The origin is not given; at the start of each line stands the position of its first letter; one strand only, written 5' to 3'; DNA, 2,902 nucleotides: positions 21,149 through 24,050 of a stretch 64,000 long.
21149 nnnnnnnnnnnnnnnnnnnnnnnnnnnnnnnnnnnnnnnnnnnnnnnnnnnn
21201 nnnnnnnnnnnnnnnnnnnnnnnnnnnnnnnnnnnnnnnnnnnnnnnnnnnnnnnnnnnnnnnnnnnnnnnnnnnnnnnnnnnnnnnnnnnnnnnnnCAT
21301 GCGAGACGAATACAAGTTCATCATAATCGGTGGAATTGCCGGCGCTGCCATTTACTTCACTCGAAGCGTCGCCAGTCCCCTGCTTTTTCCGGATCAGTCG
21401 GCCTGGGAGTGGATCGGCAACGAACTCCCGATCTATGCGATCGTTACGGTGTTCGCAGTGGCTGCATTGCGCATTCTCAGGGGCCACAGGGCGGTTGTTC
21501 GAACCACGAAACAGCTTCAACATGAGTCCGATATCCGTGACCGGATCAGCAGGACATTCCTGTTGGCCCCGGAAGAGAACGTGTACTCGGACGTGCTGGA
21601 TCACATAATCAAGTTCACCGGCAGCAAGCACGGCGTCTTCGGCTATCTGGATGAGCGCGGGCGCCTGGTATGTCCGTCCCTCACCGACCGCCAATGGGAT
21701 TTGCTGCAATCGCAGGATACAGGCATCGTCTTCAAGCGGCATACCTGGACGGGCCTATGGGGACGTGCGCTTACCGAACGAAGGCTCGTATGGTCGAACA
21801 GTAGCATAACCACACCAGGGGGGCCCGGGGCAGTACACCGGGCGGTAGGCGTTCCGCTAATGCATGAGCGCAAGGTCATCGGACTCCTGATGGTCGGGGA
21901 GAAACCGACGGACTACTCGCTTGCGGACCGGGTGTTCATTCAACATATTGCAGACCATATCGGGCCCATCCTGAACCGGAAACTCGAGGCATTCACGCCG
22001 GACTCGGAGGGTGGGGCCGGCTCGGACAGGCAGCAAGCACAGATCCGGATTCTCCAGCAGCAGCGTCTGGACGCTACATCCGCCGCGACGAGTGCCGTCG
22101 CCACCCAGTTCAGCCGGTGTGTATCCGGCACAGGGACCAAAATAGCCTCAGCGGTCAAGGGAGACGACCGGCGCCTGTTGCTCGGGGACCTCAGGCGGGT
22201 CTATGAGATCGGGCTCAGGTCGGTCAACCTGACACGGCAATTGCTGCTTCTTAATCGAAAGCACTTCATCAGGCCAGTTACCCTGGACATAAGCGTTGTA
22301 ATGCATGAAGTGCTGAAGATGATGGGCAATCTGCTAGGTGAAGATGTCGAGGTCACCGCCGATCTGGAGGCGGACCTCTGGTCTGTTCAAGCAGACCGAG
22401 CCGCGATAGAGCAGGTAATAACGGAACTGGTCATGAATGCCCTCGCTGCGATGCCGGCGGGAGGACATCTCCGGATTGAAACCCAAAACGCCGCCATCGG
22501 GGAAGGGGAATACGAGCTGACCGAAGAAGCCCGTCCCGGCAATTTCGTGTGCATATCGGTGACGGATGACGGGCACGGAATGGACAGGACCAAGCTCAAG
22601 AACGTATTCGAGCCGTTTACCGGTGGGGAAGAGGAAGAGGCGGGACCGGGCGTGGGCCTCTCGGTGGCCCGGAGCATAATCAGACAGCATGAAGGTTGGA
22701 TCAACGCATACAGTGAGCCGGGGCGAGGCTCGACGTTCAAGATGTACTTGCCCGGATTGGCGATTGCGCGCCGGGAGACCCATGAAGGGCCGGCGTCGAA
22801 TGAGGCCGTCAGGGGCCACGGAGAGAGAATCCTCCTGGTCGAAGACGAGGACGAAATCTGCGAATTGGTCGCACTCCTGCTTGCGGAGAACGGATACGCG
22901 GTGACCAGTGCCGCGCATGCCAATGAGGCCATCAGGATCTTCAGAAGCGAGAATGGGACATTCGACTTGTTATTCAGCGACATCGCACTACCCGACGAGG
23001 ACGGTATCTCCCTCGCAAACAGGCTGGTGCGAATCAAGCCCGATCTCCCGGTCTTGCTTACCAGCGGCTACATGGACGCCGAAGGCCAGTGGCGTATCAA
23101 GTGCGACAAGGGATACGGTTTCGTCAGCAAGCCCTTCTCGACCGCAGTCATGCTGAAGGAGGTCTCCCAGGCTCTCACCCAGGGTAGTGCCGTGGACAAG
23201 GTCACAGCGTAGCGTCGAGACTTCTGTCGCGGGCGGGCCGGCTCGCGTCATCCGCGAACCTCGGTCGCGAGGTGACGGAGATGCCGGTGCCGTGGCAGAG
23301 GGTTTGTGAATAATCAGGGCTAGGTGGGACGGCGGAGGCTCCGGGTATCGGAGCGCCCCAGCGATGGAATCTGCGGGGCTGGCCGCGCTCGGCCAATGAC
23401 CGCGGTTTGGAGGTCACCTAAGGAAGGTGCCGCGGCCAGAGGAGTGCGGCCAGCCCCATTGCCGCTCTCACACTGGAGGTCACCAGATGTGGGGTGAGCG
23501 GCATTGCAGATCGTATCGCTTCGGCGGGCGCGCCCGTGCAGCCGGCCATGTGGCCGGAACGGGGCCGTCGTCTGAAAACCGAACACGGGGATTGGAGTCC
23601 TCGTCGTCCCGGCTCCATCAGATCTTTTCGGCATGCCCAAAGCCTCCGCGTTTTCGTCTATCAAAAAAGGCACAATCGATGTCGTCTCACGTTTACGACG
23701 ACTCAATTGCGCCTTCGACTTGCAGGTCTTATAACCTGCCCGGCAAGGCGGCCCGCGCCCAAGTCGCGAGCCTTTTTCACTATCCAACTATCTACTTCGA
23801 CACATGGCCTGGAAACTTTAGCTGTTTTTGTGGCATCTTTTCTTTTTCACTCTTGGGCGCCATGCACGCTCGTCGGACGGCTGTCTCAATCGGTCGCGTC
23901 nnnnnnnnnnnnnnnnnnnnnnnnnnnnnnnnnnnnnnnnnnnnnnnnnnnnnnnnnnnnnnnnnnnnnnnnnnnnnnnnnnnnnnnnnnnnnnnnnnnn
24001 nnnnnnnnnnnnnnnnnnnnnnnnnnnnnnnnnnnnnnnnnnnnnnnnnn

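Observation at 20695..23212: Translationally coupled pair: 2TM sensor-module protein plus hybrid kinase lacking the phospho-accepting histidine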

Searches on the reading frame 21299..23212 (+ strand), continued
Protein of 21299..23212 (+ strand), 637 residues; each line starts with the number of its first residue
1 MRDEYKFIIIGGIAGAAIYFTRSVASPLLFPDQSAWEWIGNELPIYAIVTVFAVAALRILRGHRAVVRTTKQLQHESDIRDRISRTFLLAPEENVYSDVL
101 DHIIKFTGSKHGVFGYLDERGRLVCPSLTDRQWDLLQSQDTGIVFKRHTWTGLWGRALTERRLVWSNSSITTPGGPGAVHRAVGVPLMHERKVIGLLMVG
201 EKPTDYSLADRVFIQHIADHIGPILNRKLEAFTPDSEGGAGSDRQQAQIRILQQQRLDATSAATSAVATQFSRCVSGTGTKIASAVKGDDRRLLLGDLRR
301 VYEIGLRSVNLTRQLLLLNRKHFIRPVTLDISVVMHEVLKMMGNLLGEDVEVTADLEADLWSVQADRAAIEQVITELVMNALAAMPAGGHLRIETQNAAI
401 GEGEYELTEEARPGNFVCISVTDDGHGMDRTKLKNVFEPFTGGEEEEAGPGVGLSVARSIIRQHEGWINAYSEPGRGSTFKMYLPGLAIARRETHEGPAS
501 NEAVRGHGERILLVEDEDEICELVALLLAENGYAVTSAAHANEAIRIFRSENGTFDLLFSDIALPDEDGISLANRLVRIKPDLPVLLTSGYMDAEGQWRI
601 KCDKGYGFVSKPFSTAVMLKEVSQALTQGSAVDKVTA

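Call 14: find_encoding_contigs(protein=P0005, flank=8000, max_places=3)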
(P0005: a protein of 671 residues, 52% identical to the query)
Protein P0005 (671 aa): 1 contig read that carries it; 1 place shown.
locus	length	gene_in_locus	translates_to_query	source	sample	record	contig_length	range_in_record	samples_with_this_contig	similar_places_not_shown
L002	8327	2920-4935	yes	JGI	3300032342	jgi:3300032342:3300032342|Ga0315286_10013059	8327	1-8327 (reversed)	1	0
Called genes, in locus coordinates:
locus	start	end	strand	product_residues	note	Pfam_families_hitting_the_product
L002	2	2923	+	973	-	?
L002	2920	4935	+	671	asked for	PF01590:GAF (weak), PF13185:GAF_2, PF02518:HATPase_c, PF00072:Response_reg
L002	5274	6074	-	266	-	PF00072:Response_reg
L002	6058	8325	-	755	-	?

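Call 18: find_encoding_contigs(protein=P0004, flank=8000, max_places=3)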
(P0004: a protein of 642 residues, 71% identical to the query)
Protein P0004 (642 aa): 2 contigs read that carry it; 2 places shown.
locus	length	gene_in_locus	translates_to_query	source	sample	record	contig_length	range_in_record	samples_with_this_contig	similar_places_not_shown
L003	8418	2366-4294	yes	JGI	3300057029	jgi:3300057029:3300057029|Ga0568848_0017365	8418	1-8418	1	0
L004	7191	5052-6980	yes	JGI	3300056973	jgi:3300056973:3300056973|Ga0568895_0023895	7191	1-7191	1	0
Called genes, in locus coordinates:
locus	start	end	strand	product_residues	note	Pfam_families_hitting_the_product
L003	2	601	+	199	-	?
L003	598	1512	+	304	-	PF00072:Response_reg, PF00990:GGDEF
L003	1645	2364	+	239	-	-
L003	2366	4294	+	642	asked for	PF13185:GAF_2, PF02518:HATPase_c, PF00072:Response_reg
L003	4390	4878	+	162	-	-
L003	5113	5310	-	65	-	-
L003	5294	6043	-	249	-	PF00072:Response_reg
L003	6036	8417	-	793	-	PF00989:PAS, PF13426:PAS_9, PF08447:PAS_3 (faint), PF00989:PAS, PF08448:PAS_4, PF13188:PAS_8 (weak), PF00512:HisKA, PF02518:HATPase_c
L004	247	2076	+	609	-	PF13426:PAS_9, PF00989:PAS, PF08447:PAS_3, PF08448:PAS_4, PF13426:PAS_9, PF00158:Sigma54_activat, PF14532:Sigma54_activ_2, PF07728:AAA_5, +6 more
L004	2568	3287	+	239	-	-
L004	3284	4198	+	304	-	PF00072:Response_reg, PF00990:GGDEF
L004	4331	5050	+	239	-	-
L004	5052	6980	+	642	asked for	PF13185:GAF_2, PF02518:HATPase_c, PF00072:Response_reg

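Call 19: find_encoding_contigs(protein=P0006, flank=8000, max_places=3)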
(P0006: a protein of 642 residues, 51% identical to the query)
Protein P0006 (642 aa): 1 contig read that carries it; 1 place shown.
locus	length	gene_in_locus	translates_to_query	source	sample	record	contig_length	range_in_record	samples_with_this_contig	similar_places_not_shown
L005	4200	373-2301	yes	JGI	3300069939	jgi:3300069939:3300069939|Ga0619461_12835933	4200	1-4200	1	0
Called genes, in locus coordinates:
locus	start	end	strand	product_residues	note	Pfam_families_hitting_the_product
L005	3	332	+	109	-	?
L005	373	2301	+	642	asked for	PF13185:GAF_2, PF02518:HATPase_c, PF00072:Response_reg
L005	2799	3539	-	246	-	PF00072:Response_reg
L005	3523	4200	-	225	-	?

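Call 20: find_encoding_contigs(protein=P0003, flank=8000, max_places=3)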
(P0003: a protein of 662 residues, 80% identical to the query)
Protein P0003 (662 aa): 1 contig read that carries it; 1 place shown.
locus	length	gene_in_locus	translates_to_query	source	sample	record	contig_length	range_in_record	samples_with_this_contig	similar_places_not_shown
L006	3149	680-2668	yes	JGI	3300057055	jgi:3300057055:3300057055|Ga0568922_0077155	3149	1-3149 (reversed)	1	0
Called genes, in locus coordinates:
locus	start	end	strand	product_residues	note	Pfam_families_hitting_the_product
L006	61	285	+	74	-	-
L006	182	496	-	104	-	-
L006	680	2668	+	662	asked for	PF13185:GAF_2, PF02518:HATPase_c, PF00072:Response_reg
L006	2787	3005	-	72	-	-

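Call 21: find_encoding_contigs(protein=P0001, flank=1000, max_places=2)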
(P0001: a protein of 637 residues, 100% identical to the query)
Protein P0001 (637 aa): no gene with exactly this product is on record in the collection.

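Call 25: find_related_loci(query=window:21299-23212:+, collection=genome_contigs, flank=10000)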
Query window:21299-23212:+ (637 aa) in genome_contigs; peptide patterns used: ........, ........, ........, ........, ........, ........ (x = any residue, [..] = any of these).
49 stretches matched a pattern; 2 encode a relative of the query (tblastn E <= 1e-3); 2 distinct loci.
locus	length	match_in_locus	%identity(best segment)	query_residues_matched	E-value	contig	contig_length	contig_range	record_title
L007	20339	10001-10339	31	366-485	8e-12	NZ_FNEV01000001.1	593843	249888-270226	Salimicrobium halophilum strain DSM 4771, whole genome shotgun sequence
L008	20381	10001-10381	26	359-485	2e-8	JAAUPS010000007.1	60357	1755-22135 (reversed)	MAG: Phormidesmis sp. RL_2_1 NODE_27_length_60357_cov_2.996928, whole genome shotgun sequence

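Call 60: predict_structure(alignment_id=A5)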
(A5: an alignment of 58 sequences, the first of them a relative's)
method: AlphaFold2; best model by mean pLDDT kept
length: 637 residues; sequences in the alignment: 58
mean_pLDDT: 78.8   pTM: 0.45
mean pLDDT of the five models: 78.8, 78.0, 77.1, 76.8, 75.6
residues with pLDDT >= 90: 249; 70-90: 182; 50-70: 175; < 50: 31
segments of 3 or more residues with pLDDT < 50: 1-5, 235-237, 493-499, 633-637
pLDDT, mean of each block of 10 residues (from residue 1): 51 67 57 58 60 74 74 82 83 85 92 90 82 57 68 83 89 69 94 93 91 91 88 58 64 59 53 54 59 60 56 55 72 90 82 94 91 91 91 96 84 95 95 83 49 79 93 96 87 47 82 96 94 97 98 97 94 96 95 71 85 86 87 43
secondary structure, 60 per line:
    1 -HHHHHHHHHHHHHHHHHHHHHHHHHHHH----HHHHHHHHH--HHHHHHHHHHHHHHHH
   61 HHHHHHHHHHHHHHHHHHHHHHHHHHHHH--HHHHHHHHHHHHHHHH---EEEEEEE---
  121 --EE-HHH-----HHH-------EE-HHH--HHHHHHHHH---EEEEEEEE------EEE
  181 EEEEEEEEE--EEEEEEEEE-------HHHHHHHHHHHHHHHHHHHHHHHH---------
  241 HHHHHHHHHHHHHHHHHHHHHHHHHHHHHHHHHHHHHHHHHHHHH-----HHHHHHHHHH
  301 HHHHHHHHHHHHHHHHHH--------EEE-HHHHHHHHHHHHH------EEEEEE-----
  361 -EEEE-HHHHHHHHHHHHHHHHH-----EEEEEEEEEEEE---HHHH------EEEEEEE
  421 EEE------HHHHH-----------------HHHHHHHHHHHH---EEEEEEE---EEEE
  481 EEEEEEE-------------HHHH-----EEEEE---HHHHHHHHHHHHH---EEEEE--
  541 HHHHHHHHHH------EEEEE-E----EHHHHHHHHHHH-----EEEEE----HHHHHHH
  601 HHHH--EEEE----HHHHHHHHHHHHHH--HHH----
elements in order: H2-29 H34-42 H45-89 H92-107 E111-117 H152-160 E164-171 E178-189 E192-200 H208-231 H241-285 H291-318 E327-329 H331-343 E350-355 E362-365 H367-383 E389-400 H404-407 E414-423 H430-434 H452-463 E467-473 E477-487 H501-504 E510-514 H518-530 E534-538 H541-550 E557-561 H569-579 E585-589 H594-604 E607-610 H615-628

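Call 61: search_solved_structures(query=window:21299-23212:+, max_evalue=1e-10, show_alignments=2)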
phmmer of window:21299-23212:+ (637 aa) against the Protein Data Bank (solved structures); distinct sequences matched with E-value up to 1e-10: 9.
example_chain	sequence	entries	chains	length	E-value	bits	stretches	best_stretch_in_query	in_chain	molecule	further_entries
5idj_A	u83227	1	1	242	1.2e-26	96.7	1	297-485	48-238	Histidine kinase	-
5idm_A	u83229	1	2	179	4.4e-21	78.3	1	328-487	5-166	Cell cycle histidine kinase CckA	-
6tne_A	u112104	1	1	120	1.4e-15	60.2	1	510-626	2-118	Histidine kinase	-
8f71_A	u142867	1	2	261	1e-13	54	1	329-485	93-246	Histidine kinase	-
1r62_A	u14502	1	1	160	1.2e-12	50.5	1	327-485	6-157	Nitrogen regulation protein NR(II)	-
4q20_A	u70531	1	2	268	1.8e-12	49.9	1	350-486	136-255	Sensor protein DivL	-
9jfj_A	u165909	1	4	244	4.1e-12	48.7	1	314-492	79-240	Sensor histidine kinase ZraS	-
2zwm_A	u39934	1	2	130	4.2e-11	45.3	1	509-626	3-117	Transcriptional regulatory protein yycF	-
3f6p_A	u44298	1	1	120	4.3e-11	45.3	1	509-624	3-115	Transcriptional regulatory protein yycF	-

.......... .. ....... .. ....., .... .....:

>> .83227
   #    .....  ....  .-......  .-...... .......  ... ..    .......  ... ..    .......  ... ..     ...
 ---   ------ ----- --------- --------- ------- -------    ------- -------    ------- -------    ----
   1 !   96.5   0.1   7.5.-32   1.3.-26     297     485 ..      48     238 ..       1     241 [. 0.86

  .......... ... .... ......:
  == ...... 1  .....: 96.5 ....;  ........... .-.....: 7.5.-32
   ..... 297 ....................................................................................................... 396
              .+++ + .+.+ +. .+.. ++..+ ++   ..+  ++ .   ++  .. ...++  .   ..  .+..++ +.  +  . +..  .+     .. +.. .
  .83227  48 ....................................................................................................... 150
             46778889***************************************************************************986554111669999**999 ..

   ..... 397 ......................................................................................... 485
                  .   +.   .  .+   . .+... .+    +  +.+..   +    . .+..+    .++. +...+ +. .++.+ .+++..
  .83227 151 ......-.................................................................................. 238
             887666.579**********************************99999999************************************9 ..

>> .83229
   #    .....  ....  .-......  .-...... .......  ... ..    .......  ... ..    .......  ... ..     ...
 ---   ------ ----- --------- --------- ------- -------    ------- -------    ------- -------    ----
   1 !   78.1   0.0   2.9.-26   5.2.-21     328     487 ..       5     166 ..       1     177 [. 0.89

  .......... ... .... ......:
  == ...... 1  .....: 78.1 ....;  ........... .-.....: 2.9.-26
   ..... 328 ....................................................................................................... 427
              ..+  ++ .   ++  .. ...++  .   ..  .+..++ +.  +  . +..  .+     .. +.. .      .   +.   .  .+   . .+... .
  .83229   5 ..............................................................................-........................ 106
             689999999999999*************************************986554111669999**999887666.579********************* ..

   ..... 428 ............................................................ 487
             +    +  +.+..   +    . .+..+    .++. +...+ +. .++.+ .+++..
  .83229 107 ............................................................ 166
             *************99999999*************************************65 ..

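Call 72: search_protein_families(library=ncbifam, proteins=[window:21299-23212:+], max_evalue=0.01)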
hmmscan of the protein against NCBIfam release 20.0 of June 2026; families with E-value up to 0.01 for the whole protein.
window:21299-23212:+ (637 aa): 137 families (the best 25 are shown)
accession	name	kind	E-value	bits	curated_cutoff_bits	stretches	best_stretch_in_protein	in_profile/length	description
NF046020.1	HisKinCckABruc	equivalog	4.4e-66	223.4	1000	1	304-624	525-865/868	cell cycle histidine kinase CckA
NF010076.0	PRK13557.1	subfamily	6.4e-63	213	631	1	242-628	145-535/540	histidine kinase famiy protein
NF046026.1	HisKinCckACaul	equivalog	3.3e-56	190.7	1000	1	244-627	286-677/678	cell cycle histidine kinase CckA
NF010411.0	PRK13837.1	equivalog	2.6e-44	151.4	647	1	244-630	434-816/828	two-component system VirA-like sensor kinase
TIGR02956.1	TMAO_torS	equivalog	5.2e-34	117.5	676.5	1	324-631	532-825/967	TMAO reductase system sensor histidine kinase/response regulator TorS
NF052574.1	HisKinEspCMyxo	equivalog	4.6e-31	107.8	1200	1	297-583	459-738/785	serine histidine kinase EspC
NF008468.0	PRK11360.1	equivalog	9.8e-30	103.5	646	1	310-486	446-608/616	two-component system sensor histidine kinase AtoS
NF008543.0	PRK11466.1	equivalog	1.1e-26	93.1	982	1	339-630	529-802/914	TMAO reductase system sensor histidine kinase/response regulator TorS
NF052573.1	HisKinEspAMyxo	equivalog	9.2e-26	90.1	1400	1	327-583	462-705/755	serine histidine kinase EspA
NF008302.0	PRK11091.1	equivalog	5.5e-23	81.1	838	1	324-620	351-637/779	aerobic respiration two-component sensor histidine kinase ArcB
NF007688.0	PRK10364.1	equivalog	9.8e-22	77.3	479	1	315-493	296-457/460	two-component system sensor histidine kinase ZraS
NF041832.1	near_NosP_CTERM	subfamily_domain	3.2e-21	75.8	400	1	414-616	149-360/370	NahK/ErcS family hybrid sensor histidine kinase/response regulator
NF011874.0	PRK15347.1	equivalog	1.3e-20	73.1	852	2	412-492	540-620/921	two component system sensor kinase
NF006800.0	PRK09303.1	equivalog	1.3e-19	70.5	342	1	320-485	222-376/383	histidine kinase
NF041880.1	EPS_EpsF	equivalog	4e-19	68.5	900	1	323-485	344-492/492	response regulator EpsF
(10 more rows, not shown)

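Call 82: find_encoding_contigs(protein=P0007, flank=8000, max_places=2)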
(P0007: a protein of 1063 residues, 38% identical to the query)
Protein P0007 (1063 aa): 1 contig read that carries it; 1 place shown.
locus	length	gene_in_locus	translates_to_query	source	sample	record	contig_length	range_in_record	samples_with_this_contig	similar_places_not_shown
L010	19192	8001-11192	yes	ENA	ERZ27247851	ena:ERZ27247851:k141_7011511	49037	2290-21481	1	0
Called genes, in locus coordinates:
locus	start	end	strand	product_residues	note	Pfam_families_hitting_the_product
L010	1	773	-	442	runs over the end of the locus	PF02321:OEP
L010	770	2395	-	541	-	PF07690:MFS_1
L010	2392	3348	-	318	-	PF25919:BSH_CusB (faint), PF25917:BSH_RND, PF25973:BSH_CzcB, PF25885:HH_EMRA, PF25954:Beta-barrel_RND_2 (weak), PF25963:Beta-barrel_AAEA (weak)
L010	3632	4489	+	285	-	-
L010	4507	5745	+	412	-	PF12704:MacB_PCD, PF02687:FtsX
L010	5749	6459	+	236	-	PF25199:nSTAND_NTPase5 (faint), PF00005:ABC_tran, PF13304:AAA_21 (faint)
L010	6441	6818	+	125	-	PF01022:HTH_5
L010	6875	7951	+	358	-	PF01758:SBF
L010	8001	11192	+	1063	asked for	PF00989:PAS, PF08448:PAS_4, PF13426:PAS_9, PF00989:PAS, PF08448:PAS_4, PF13426:PAS_9, PF13185:GAF_2, PF02518:HATPase_c, +5 more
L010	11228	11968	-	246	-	PF00072:Response_reg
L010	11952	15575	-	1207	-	PF00989:PAS, PF08448:PAS_4, PF13426:PAS_9, PF08447:PAS_3, PF00989:PAS, PF08448:PAS_4, PF13426:PAS_9, PF00989:PAS, +7 more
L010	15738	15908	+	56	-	-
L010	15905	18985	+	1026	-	PF03924:CHASE, PF00989:PAS (faint), PF08448:PAS_4 (faint), PF13188:PAS_8 (faint), PF13426:PAS_9, PF00512:HisKA, PF02518:HATPase_c, PF00072:Response_reg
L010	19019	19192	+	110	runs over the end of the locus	PF01627:Hpt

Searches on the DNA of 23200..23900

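Call 59: search_rna_families(source=window, start=23200, end=23900, threshold=evalue, max_evalue=1)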
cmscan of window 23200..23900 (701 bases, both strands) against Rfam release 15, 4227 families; matches with E-value up to 1: 0.
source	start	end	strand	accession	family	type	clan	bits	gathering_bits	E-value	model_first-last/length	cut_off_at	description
